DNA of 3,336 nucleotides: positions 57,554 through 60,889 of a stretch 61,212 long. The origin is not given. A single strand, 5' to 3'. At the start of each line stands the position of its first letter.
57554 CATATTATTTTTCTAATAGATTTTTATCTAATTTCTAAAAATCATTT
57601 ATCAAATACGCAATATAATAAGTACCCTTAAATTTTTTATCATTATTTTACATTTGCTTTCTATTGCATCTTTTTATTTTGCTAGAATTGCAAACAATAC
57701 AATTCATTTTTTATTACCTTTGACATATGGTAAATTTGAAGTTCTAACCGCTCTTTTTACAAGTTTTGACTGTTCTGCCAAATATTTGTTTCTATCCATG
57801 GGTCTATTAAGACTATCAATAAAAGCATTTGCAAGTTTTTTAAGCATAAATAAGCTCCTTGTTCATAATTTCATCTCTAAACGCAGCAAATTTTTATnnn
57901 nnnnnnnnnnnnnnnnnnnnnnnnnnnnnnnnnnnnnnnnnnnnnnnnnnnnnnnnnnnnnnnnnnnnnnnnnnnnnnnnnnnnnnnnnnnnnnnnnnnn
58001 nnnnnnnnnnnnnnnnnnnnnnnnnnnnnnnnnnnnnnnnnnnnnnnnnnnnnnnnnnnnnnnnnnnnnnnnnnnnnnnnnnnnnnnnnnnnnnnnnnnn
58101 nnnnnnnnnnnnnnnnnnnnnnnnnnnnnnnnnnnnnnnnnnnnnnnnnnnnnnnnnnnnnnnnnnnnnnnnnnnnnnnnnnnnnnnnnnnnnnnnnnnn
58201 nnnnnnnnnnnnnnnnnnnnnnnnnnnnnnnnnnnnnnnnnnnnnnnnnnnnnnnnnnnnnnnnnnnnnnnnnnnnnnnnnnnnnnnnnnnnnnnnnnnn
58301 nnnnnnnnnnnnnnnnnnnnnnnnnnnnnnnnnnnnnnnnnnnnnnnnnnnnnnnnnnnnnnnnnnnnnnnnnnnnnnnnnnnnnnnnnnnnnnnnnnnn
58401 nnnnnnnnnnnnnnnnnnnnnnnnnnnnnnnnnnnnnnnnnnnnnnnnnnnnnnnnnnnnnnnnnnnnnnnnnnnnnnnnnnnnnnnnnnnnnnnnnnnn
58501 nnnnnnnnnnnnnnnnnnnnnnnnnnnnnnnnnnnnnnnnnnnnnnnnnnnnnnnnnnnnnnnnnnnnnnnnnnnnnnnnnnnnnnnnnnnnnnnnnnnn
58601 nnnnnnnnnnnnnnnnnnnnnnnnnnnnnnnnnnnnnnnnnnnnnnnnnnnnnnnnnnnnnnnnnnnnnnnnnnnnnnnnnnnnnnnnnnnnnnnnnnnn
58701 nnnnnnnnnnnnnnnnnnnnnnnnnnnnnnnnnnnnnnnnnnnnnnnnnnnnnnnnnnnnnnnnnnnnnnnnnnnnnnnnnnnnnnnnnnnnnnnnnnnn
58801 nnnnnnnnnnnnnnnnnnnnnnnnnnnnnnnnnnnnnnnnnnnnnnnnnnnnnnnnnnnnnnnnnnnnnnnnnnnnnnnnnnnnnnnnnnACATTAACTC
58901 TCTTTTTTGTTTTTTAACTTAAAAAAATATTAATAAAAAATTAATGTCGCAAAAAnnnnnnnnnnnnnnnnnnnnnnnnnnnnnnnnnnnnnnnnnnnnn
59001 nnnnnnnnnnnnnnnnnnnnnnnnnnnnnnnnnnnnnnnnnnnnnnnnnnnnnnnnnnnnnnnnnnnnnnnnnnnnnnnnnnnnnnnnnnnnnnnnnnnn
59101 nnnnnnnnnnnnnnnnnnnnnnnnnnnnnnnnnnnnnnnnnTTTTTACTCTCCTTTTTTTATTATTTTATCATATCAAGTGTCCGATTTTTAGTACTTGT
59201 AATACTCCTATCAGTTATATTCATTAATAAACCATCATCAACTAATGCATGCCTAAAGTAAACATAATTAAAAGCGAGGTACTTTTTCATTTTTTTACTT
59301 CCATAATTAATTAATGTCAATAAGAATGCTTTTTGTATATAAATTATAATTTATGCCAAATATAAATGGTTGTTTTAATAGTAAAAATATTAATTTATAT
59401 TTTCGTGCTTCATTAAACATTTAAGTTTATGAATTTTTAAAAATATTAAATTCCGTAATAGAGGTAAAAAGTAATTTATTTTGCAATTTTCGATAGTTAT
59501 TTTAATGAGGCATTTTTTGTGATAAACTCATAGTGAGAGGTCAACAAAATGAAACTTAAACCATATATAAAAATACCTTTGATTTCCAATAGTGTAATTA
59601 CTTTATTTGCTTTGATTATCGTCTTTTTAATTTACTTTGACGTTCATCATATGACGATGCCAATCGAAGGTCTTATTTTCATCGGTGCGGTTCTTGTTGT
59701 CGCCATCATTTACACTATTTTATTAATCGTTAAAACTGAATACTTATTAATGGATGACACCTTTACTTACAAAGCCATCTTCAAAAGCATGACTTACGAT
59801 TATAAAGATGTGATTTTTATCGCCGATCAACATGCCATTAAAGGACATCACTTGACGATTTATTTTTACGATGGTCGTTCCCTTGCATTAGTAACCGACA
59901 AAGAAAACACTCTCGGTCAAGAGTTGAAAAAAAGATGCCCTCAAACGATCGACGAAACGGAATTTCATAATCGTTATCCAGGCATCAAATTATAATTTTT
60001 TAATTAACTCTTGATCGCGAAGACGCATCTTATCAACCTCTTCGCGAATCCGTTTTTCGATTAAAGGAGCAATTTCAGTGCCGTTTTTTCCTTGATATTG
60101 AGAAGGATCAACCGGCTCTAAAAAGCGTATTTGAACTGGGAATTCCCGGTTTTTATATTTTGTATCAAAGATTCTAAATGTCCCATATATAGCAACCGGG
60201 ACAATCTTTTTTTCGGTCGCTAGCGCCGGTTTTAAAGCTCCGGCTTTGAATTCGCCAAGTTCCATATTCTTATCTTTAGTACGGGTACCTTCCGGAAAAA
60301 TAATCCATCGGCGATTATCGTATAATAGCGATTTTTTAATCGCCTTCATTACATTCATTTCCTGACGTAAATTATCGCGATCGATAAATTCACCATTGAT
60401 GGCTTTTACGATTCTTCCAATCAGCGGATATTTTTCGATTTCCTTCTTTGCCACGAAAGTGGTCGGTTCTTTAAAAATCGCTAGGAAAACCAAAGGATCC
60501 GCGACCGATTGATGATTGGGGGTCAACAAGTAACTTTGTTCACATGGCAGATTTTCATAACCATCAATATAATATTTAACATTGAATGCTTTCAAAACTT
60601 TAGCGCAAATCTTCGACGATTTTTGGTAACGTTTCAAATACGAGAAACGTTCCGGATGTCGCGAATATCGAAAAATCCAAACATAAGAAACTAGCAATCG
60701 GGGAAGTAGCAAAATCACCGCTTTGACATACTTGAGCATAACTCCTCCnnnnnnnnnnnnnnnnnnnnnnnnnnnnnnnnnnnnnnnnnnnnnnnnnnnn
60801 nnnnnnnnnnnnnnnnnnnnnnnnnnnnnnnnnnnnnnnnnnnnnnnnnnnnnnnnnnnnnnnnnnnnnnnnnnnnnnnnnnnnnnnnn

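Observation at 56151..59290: Candidate undescribed defence module: WYL regulator, PD-(D/E)xK-motif 455-aa protein and three miniproteins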

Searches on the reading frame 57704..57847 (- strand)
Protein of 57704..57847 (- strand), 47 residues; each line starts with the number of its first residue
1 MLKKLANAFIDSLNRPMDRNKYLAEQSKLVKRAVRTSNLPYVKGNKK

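Call 3: search_protein_families(library=pfam, proteins=[window:57704-57847:-], max_evalue=1)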
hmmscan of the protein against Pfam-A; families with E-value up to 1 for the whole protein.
window:57704-57847:- (47 aa): 0 families

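Call 4: search_protein_families(library=padloc, proteins=[window:57704-57847:-], max_evalue=1)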
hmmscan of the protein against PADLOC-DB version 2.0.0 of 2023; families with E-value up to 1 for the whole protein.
window:57704-57847:- (47 aa): 0 families

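Call 5: search_protein_families(library=ncbifam, proteins=[window:57704-57847:-], max_evalue=1)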
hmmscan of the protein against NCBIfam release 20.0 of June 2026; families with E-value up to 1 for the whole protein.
window:57704-57847:- (47 aa): 0 families

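Call 85: search_protein_families(library=phrogs, proteins=[window:57704-57847:-], max_evalue=0.01)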
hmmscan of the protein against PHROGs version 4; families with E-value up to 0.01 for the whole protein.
window:57704-57847:- (47 aa): 0 families

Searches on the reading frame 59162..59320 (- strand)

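Call 3: search_protein_families(library=pfam, proteins=[window:59162-59320:-], max_evalue=1)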
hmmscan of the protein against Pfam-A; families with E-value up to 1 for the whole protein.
window:59162-59320:- (52 aa): 1 family
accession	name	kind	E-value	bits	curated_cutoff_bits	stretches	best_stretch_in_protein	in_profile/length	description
PF01847.22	VHL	-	0.092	13.2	21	1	8-42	44-77/82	VHL beta domain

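Call 4: search_protein_families(library=padloc, proteins=[window:59162-59320:-], max_evalue=1)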
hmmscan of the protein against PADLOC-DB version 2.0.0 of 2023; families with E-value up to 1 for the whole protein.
window:59162-59320:- (52 aa): 0 families

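Call 5: search_protein_families(library=ncbifam, proteins=[window:59162-59320:-], max_evalue=1)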
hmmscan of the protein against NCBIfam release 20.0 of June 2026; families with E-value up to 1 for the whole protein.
window:59162-59320:- (52 aa): 0 families

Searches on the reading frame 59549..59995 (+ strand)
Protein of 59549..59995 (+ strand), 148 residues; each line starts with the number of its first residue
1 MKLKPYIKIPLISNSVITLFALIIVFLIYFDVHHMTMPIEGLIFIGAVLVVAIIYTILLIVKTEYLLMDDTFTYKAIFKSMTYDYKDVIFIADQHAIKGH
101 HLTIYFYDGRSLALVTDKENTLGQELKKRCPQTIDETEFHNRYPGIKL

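Call 3: search_protein_families(library=pfam, proteins=[window:59549-59995:+], max_evalue=1)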
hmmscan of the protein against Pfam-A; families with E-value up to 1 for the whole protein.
window:59549-59995:+ (148 aa): 3 families
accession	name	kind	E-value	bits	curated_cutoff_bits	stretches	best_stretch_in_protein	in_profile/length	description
PF20226.3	DUF6585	-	0.034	14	27.7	1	10-88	28-103/249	Family of unknown function (DUF6585)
PF08592.16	Anthrone_oxy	-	0.2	12.3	27.3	1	17-68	12-66/106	Anthrone oxygenase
PF06011.17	TRP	-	0.27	10.4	28.5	1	7-70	347-409/426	Transient receptor potential (TRP) ion channel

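Call 71: find_encoding_contigs(protein=window:59549-59995:+, flank=7000, max_places=10)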
Protein window:59549-59995:+ (148 aa): 7 contigs read that carry it; 3 places shown.
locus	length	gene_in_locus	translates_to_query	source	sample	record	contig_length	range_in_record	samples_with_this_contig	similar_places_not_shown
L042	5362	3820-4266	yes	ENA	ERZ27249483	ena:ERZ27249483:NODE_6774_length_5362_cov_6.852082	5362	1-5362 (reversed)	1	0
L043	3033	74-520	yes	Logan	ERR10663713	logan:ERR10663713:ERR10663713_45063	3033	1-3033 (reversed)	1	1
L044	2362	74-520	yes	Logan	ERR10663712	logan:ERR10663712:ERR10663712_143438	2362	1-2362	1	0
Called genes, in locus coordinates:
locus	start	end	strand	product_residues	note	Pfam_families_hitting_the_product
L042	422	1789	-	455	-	-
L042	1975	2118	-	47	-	-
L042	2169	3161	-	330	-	PF13280:WYL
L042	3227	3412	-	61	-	-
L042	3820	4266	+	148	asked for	-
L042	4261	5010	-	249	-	PF01553:Acyltransferase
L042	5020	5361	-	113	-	?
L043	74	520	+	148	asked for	-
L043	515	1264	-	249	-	PF01553:Acyltransferase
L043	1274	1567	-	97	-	-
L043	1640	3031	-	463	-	?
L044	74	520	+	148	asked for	-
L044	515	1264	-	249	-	PF01553:Acyltransferase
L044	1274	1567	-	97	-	-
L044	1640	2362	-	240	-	?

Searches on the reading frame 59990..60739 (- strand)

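Call 37: search_protein_families(library=padloc, proteins=[window:59990-60739:-], max_evalue=0.01)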
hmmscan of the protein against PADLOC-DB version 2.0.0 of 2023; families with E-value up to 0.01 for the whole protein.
window:59990-60739:- (249 aa): 0 families

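Call 38: search_protein_families(library=pfam, proteins=[window:59990-60739:-], max_evalue=0.01)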
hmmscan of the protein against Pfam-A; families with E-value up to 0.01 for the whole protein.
window:59990-60739:- (249 aa): 2 families
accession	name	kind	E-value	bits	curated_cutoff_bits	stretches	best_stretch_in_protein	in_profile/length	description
PF01553.26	Acyltransferase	-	3.9e-26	91.8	23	1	58-184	4-131/132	Acyltransferase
PF03982.18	DAGAT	-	0.006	16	22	0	16-119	13-109/297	Diacylglycerol acyltransferase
